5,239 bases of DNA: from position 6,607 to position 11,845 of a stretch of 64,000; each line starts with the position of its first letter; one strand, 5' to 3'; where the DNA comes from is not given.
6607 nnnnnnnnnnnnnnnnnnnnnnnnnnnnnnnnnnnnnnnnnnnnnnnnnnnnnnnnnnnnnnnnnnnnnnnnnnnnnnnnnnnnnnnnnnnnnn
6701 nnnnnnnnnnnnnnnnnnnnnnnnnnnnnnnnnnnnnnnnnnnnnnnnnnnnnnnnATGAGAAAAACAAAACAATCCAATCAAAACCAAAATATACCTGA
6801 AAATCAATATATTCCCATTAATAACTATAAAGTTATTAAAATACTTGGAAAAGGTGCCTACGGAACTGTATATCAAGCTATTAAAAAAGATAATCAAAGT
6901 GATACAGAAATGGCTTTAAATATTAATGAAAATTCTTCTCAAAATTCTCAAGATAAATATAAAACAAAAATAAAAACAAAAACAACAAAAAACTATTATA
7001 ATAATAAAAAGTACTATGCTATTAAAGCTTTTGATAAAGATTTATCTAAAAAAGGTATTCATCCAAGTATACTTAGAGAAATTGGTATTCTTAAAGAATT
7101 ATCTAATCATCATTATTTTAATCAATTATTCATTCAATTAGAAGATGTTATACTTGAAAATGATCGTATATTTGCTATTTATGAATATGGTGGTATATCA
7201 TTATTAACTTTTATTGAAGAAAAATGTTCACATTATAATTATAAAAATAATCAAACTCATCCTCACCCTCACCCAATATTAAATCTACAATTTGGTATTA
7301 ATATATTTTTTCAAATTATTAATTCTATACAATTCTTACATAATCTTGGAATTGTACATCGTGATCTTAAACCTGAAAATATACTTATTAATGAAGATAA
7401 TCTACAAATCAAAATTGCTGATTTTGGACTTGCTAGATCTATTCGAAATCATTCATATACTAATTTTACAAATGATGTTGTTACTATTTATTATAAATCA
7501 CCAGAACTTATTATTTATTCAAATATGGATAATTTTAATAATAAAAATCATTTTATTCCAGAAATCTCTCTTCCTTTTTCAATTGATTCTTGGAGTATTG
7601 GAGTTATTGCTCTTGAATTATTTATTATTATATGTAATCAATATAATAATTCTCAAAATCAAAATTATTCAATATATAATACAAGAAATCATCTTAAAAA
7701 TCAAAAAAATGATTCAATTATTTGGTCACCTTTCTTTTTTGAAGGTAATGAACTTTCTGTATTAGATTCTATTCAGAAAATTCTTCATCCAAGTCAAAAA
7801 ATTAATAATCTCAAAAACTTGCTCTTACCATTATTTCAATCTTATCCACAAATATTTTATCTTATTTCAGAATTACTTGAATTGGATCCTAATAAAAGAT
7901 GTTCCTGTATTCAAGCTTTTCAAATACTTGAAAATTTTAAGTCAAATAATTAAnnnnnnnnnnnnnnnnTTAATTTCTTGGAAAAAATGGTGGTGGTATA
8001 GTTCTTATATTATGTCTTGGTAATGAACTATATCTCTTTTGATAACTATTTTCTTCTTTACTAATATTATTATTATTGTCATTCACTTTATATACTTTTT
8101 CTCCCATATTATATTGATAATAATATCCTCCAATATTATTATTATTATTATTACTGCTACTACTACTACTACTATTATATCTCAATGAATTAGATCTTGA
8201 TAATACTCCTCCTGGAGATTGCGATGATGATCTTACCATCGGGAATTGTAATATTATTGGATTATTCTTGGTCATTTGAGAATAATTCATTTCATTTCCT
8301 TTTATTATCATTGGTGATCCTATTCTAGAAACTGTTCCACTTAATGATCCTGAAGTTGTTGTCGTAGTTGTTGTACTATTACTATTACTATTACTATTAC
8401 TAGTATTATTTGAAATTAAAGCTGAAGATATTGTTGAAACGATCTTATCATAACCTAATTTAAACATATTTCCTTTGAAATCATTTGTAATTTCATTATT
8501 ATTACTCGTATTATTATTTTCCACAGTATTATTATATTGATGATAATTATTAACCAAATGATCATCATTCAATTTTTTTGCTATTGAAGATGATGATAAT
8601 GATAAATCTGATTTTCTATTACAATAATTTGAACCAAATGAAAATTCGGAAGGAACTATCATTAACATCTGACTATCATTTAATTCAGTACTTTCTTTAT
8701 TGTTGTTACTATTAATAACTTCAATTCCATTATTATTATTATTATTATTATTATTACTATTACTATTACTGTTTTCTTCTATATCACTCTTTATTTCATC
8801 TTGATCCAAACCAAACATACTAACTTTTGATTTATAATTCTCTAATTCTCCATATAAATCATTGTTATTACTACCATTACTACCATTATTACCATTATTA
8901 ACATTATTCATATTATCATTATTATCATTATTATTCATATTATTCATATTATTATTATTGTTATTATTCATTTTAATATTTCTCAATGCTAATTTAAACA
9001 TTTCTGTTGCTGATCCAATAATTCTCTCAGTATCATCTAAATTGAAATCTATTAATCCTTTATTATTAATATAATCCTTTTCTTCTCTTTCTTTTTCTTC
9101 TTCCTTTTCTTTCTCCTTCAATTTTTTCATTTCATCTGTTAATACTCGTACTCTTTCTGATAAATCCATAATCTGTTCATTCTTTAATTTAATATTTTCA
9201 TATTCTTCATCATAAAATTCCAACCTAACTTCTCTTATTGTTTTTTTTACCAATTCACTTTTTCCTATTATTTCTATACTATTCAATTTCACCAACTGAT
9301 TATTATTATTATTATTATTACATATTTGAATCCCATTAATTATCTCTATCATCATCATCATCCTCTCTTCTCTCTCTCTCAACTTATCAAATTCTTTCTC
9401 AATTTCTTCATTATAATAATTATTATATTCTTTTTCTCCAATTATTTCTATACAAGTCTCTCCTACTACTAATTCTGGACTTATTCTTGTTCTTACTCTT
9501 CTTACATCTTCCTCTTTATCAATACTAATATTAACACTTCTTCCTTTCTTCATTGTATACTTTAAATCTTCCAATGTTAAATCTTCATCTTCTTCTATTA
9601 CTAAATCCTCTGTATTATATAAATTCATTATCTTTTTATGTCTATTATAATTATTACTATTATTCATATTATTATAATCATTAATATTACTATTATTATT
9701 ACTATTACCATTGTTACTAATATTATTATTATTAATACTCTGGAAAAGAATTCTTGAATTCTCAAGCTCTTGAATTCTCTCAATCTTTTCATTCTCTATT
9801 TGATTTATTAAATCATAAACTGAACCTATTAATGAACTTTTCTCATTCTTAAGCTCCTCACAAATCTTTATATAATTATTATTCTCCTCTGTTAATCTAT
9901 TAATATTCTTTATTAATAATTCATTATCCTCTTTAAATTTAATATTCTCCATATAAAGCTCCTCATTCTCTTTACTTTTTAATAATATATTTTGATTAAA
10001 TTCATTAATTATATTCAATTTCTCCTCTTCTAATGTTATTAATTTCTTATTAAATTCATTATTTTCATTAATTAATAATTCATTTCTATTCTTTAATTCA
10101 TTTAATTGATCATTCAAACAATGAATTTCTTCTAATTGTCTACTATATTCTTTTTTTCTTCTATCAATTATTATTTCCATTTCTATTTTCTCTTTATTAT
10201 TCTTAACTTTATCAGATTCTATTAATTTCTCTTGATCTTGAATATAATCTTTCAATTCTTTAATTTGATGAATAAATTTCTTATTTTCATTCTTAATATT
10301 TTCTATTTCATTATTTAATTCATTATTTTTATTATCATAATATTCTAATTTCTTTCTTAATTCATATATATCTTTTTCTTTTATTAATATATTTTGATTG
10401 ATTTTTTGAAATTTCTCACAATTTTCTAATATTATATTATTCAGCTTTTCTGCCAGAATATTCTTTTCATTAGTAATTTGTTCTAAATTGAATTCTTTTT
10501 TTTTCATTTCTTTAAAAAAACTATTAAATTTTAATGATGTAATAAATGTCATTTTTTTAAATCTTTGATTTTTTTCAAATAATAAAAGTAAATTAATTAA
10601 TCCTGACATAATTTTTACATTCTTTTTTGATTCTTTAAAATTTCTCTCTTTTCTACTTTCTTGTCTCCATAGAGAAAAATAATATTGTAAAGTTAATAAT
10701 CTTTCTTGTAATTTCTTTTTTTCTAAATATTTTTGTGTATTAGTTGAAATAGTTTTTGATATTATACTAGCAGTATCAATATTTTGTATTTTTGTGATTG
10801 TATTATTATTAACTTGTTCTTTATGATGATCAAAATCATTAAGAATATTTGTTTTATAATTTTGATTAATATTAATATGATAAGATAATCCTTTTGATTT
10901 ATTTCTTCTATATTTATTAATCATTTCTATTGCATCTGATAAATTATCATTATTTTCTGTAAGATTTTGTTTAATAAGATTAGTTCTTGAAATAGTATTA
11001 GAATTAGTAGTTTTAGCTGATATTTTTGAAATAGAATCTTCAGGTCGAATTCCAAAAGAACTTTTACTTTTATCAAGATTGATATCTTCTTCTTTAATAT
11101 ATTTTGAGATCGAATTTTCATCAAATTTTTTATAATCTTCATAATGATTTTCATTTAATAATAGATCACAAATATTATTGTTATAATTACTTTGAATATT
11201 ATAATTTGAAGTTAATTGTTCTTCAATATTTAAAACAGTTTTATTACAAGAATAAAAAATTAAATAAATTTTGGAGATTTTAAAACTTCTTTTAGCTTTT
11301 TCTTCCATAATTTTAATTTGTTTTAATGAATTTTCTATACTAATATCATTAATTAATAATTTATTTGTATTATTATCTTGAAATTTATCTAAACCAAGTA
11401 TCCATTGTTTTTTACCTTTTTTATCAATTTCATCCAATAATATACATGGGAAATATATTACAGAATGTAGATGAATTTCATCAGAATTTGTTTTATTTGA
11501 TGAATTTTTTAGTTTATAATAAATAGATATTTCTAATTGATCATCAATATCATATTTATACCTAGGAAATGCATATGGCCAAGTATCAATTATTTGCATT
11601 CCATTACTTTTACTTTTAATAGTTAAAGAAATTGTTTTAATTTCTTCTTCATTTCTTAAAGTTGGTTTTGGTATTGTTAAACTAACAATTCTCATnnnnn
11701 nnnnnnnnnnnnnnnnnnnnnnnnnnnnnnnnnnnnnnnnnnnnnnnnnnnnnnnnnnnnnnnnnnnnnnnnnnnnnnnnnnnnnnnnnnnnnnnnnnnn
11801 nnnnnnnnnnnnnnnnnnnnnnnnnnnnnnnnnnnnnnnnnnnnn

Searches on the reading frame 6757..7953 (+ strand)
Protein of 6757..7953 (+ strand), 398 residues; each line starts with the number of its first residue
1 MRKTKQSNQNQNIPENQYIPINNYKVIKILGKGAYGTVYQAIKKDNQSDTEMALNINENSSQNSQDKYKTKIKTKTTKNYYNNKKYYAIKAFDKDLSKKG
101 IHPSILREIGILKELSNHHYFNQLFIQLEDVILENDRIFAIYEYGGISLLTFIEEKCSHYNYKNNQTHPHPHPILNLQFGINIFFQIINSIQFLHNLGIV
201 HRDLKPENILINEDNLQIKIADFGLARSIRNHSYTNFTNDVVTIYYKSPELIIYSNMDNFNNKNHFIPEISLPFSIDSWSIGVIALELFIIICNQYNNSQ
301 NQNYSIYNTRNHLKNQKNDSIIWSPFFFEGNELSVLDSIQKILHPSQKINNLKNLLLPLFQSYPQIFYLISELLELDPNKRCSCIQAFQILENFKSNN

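Call 7: find_encoding_contigs(protein=window:6757-7953:+, flank=10000, max_places=4)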
Protein window:6757-7953:+ (398 aa): 22 contigs read that carry it; 4 places shown.
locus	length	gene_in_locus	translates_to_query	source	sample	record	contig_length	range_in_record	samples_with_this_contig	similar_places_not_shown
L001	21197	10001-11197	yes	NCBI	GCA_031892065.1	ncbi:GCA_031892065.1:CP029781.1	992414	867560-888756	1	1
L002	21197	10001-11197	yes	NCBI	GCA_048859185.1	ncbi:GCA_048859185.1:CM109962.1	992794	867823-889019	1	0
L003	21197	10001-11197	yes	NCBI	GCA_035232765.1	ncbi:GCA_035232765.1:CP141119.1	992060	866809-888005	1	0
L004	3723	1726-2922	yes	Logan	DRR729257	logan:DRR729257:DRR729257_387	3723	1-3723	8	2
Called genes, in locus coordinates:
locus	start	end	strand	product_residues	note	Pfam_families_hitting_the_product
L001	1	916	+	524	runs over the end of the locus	PF00643:zf-B_box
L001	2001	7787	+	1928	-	-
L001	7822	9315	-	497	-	-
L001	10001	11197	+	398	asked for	PF00069:Pkinase, PF07714:PK_Tyr_Ser-Thr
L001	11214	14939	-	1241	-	-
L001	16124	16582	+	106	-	PF01133:ER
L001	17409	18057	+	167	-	-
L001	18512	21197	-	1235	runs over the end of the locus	-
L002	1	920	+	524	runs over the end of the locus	PF00643:zf-B_box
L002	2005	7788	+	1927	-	-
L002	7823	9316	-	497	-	-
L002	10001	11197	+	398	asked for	PF00069:Pkinase, PF07714:PK_Tyr_Ser-Thr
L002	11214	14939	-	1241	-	-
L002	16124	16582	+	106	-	PF01133:ER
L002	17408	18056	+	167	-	-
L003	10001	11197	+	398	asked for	PF00069:Pkinase, PF07714:PK_Tyr_Ser-Thr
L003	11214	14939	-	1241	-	-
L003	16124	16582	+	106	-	PF01133:ER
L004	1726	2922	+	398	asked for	PF00069:Pkinase, PF07714:PK_Tyr_Ser-Thr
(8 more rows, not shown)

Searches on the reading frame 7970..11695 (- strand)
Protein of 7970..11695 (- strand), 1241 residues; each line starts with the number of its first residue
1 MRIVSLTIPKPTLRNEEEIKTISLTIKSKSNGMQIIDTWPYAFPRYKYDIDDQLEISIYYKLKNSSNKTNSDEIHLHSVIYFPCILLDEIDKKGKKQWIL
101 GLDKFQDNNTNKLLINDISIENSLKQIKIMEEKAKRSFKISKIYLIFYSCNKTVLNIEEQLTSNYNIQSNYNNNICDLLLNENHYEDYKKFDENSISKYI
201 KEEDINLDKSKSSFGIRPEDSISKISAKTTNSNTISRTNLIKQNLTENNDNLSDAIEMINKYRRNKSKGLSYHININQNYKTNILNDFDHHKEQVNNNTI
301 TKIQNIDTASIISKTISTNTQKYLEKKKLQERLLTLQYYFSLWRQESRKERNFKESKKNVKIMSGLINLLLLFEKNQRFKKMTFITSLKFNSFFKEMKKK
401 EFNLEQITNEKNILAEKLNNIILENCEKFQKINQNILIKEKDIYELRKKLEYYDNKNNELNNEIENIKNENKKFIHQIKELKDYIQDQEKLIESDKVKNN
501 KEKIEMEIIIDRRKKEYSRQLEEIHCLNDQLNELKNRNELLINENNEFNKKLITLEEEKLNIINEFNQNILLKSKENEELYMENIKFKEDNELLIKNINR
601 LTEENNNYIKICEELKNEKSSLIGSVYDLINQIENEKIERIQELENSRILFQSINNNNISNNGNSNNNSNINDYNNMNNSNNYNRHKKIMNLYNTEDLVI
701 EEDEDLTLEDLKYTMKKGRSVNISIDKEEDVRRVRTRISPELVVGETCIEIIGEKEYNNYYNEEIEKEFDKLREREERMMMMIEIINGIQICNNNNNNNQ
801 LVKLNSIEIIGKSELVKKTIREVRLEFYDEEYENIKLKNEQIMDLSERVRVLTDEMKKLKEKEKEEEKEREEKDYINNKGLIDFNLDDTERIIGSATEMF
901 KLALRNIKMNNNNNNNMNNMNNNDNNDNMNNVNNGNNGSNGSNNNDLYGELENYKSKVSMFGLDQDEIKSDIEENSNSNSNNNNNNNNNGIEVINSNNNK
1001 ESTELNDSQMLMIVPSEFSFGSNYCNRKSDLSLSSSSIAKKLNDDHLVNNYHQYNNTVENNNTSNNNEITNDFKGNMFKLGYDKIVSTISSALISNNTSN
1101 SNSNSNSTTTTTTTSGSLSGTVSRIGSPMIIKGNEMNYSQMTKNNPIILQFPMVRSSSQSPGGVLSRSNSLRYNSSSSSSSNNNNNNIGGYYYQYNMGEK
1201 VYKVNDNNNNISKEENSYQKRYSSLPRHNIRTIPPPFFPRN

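Call 14: find_homologous_proteins(query=window:7970-11695:-, max_evalue=0.00001)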
Query window:7970-11695:- (1241 aa): 10 proteins with E <= 0.00001 among 8000 candidates.
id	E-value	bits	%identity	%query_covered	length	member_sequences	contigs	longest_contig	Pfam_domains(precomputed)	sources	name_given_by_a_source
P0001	0.0e+0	2396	94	100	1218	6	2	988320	-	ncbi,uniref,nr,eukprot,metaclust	ncbi:unnamed protein product [Cryptosporidium hominis]|uniref:C2 NT-type domain-containing protein n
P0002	0.0e+0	1853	78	100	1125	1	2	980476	-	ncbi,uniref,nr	ncbi:hypothetical protein CmeUKMEL1_05765 [Cryptosporidium meleagridis]|uniref:Uncharacterized prote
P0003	0.0e+0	1519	66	100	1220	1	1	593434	-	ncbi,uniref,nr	ncbi:uncharacterized protein ELE39_001897 [Cryptosporidium sp. chipmunk genotype I]|uniref:uncharact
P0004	0.0e+0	1167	54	100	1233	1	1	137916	-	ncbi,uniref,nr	ncbi:uncharacterized protein cubi_00764 [Cryptosporidium ubiquitum]|uniref:Uncharacterized protein n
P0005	1.0e-283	963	56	53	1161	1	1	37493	-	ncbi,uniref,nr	ncbi:hypothetical protein OJ253_2087 [Cryptosporidium canis]|uniref:C2 NT-type domain-containing pro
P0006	1.2e-278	946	45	100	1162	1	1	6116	-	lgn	-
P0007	7.8e-179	615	41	74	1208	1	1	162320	-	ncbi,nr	ncbi:hypothetical protein HWI79_1918 [Cryptosporidium felis]|nr:hypothetical protein HWI79_1918 [Cry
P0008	7.2e-154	533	43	73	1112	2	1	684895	-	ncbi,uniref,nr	ncbi:hypothetical protein FG379_002220 [Cryptosporidium bovis]|uniref:uncharacterized protein n=1 Ta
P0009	2.9e-74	269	38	53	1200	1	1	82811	-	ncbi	ncbi:hypothetical protein ACR3K2_22610 [Cryptosporidium serpentis]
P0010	2.2e-71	260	37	57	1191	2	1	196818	-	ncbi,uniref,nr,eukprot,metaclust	ncbi:uncharacterized protein CMU_003060 [Cryptosporidium muris RN66]|uniref:Uncharacterized protein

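Call 15: find_encoding_contigs(protein=P0001, flank=5000, max_places=1)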
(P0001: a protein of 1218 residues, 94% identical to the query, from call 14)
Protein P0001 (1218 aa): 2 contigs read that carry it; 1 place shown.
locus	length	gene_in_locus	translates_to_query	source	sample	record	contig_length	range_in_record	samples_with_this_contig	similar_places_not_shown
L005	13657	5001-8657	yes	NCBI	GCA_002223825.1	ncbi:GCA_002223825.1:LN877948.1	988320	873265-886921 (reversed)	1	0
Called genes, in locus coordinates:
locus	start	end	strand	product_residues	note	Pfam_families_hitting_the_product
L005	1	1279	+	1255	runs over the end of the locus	-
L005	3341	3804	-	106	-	PF01133:ER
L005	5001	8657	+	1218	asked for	-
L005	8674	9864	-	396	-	PF00069:Pkinase, PF07714:PK_Tyr_Ser-Thr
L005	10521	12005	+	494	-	-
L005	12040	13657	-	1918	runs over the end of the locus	-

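Call 16: find_encoding_contigs(protein=P0002, flank=5000, max_places=1)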
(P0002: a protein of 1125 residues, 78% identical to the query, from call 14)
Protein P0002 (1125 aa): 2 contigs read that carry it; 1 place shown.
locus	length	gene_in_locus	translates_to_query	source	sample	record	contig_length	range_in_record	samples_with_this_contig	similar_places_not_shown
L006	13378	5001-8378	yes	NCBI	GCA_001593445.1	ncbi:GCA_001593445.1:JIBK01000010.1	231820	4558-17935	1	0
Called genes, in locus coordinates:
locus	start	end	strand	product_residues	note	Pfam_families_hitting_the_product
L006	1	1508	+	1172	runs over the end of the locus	-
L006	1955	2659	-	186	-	-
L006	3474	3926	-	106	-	PF01133:ER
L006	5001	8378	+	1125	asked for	-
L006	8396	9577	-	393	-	PF07714:PK_Tyr_Ser-Thr, PF00069:Pkinase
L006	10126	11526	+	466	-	-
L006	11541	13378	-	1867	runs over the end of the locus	PF13555:AAA_29 (faint), PF00005:ABC_tran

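Call 17: find_encoding_contigs(protein=P0003, flank=5000, max_places=1)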
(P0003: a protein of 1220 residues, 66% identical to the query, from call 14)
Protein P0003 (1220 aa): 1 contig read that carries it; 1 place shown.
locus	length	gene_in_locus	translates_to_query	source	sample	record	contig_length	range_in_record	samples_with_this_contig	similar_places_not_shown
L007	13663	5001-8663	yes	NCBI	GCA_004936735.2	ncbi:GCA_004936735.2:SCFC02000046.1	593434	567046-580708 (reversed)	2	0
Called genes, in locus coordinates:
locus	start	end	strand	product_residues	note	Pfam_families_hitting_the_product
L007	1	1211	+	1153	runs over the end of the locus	PF02854:MIF4G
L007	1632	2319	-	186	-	-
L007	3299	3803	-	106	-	PF01133:ER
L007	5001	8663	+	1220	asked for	-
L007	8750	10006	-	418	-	PF07714:PK_Tyr_Ser-Thr, PF00069:Pkinase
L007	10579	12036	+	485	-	-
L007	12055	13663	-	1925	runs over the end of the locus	PF13555:AAA_29 (faint), PF00005:ABC_tran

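Call 18: find_encoding_contigs(protein=P0004, flank=5000, max_places=1)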
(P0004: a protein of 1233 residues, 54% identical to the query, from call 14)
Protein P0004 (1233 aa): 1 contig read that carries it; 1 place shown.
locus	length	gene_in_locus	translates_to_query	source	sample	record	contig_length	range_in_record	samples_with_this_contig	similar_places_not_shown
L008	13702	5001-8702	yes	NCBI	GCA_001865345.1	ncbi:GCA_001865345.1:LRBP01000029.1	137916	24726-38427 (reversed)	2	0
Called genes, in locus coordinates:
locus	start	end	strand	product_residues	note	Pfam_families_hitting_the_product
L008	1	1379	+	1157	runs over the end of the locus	PF02854:MIF4G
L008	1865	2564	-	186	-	-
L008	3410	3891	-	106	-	PF01133:ER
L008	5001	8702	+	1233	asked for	-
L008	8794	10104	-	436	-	PF00069:Pkinase, PF07714:PK_Tyr_Ser-Thr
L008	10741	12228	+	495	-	-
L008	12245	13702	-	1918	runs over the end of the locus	-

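Call 19: find_encoding_contigs(protein=P0005, flank=5000, max_places=1)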
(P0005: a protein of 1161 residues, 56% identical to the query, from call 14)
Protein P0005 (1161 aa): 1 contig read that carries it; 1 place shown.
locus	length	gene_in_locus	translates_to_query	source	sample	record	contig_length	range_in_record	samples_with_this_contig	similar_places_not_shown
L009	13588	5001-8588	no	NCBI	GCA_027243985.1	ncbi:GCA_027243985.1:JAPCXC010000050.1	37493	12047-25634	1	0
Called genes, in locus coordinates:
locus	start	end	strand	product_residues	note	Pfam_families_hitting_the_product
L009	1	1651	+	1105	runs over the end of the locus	PF02854:MIF4G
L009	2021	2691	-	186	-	-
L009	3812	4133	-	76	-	PF01133:ER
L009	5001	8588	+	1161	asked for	-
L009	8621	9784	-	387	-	PF07714:PK_Tyr_Ser-Thr, PF00069:Pkinase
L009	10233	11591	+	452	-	-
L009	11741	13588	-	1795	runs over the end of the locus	PF00664:ABC_membrane (faint), PF13555:AAA_29 (faint), PF00005:ABC_tran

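Call 20: find_encoding_contigs(protein=P0007, flank=5000, max_places=1)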
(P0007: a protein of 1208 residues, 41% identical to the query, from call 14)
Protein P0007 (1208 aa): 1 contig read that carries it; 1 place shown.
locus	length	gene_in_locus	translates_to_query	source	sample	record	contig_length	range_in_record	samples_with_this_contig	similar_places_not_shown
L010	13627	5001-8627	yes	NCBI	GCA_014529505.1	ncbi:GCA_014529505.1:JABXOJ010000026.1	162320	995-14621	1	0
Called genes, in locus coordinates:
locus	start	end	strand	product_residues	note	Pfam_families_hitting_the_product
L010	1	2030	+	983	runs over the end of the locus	PF02854:MIF4G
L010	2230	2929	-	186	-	-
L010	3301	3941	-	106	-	PF01133:ER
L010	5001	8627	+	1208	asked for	-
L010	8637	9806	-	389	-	PF07714:PK_Tyr_Ser-Thr, PF00069:Pkinase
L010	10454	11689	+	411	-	-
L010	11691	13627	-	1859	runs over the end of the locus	PF13555:AAA_29 (faint), PF00005:ABC_tran, PF13476:AAA_23 (faint), PF00005:ABC_tran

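Call 21: find_encoding_contigs(protein=P0008, flank=5000, max_places=1)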
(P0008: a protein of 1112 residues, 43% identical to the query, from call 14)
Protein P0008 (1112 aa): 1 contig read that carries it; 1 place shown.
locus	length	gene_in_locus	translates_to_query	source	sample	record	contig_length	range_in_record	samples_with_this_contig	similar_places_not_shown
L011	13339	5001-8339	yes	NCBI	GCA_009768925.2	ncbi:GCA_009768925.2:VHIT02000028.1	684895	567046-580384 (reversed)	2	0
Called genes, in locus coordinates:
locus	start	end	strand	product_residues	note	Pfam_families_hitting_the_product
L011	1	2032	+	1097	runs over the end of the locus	PF02854:MIF4G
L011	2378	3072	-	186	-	-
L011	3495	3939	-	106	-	PF01133:ER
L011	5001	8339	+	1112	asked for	-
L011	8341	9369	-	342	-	PF00069:Pkinase, PF07714:PK_Tyr_Ser-Thr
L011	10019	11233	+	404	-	PF00005:ABC_tran (faint)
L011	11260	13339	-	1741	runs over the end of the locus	PF00664:ABC_membrane, PF13555:AAA_29 (faint), PF00005:ABC_tran, PF00664:ABC_membrane (weak), PF00005:ABC_tran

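Call 22: find_encoding_contigs(protein=P0009, flank=5000, max_places=1)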
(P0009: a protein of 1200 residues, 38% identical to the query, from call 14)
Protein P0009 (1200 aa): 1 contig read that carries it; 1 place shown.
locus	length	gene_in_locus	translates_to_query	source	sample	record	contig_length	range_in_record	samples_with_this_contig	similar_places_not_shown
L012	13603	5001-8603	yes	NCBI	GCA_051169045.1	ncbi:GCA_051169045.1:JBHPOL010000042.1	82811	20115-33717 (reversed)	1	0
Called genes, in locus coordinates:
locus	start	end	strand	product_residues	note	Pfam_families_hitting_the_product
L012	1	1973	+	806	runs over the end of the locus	-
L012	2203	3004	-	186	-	-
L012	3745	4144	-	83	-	PF01133:ER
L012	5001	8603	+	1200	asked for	-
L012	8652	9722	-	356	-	PF07714:PK_Tyr_Ser-Thr, PF00069:Pkinase, PF14531:Kinase-like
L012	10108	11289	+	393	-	-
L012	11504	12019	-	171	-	PF01521:Fe-S_biosyn (weak)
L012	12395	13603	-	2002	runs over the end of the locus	PF00005:ABC_tran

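Call 23: find_encoding_contigs(protein=P0010, flank=5000, max_places=1)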
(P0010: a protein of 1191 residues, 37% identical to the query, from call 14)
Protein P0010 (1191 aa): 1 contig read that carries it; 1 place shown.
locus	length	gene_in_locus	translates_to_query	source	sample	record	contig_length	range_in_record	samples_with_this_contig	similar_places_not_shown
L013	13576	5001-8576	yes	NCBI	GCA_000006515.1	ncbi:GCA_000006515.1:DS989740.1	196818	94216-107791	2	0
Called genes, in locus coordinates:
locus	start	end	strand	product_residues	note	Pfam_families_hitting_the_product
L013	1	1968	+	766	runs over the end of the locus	-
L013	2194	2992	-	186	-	-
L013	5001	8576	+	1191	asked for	-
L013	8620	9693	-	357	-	PF00069:Pkinase, PF07714:PK_Tyr_Ser-Thr, PF14531:Kinase-like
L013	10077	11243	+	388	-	-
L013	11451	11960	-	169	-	PF01521:Fe-S_biosyn (weak)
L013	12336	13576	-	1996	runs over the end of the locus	PF00005:ABC_tran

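Call 24: find_encoding_contigs(protein=P0006, flank=5000, max_places=1)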
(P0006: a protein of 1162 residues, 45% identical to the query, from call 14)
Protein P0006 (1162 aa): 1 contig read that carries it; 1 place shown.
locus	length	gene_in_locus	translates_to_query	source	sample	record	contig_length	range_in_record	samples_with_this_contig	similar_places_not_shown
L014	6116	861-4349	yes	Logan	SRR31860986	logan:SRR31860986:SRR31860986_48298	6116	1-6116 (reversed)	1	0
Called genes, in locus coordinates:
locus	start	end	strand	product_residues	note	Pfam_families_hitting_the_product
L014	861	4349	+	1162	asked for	-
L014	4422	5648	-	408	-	PF07714:PK_Tyr_Ser-Thr, PF00069:Pkinase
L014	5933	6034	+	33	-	-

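Call 41: list_cluster_members(proteins=[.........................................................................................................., window:7970-11692:-])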
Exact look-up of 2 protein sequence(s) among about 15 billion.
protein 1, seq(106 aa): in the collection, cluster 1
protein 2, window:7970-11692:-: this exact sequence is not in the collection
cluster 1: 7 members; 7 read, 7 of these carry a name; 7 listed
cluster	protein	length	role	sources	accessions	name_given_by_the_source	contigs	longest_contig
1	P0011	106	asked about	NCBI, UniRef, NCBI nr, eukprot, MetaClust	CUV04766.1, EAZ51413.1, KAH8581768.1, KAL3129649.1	hypothetical protein [Cryptosporidium parvum Iowa II] | Enhancer of rudimentary homolog n=3 Tax=Cryptosporidium TaxID=5806 RepID=A3FQA4_CRYPI | QOY42838.1 hypothetical protein CPATCC_000519 [Cryptosporidium parvum]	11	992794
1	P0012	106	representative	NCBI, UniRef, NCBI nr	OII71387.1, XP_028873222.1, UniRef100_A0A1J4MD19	uncharacterized protein cubi_00765 [Cryptosporidium ubiquitum] | Enhancer of rudimentary homolog n=1 Tax=Cryptosporidium ubiquitum TaxID=857276 ...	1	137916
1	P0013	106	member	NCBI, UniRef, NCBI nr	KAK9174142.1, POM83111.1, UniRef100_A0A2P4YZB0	Enhancer of rudimentary family protein [Cryptosporidium meleagridis] | Enhancer of rudimentary family protein n=1 Tax=Cryptosporidium meleagridis TaxID=93969 ...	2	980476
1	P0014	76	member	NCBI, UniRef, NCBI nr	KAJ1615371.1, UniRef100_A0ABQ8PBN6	hypothetical protein OJ252_187 [Cryptosporidium canis] | Uncharacterized protein n=1 Tax=Cryptosporidium canis TaxID=195482 RepID=A0ABQ8PBN6_9CRYT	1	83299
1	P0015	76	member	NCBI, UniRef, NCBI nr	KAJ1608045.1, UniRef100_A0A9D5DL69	hypothetical protein OJ253_2086 [Cryptosporidium canis] | Uncharacterized protein n=1 Tax=Cryptosporidium canis TaxID=195482 RepID=A0A9D5DL69_9CRYT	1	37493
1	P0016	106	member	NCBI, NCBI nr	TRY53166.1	Enhancer of rudimentary [Cryptosporidium tyzzeri]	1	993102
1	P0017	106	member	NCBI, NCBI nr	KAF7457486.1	putative rudimentary enhancer [Cryptosporidium felis]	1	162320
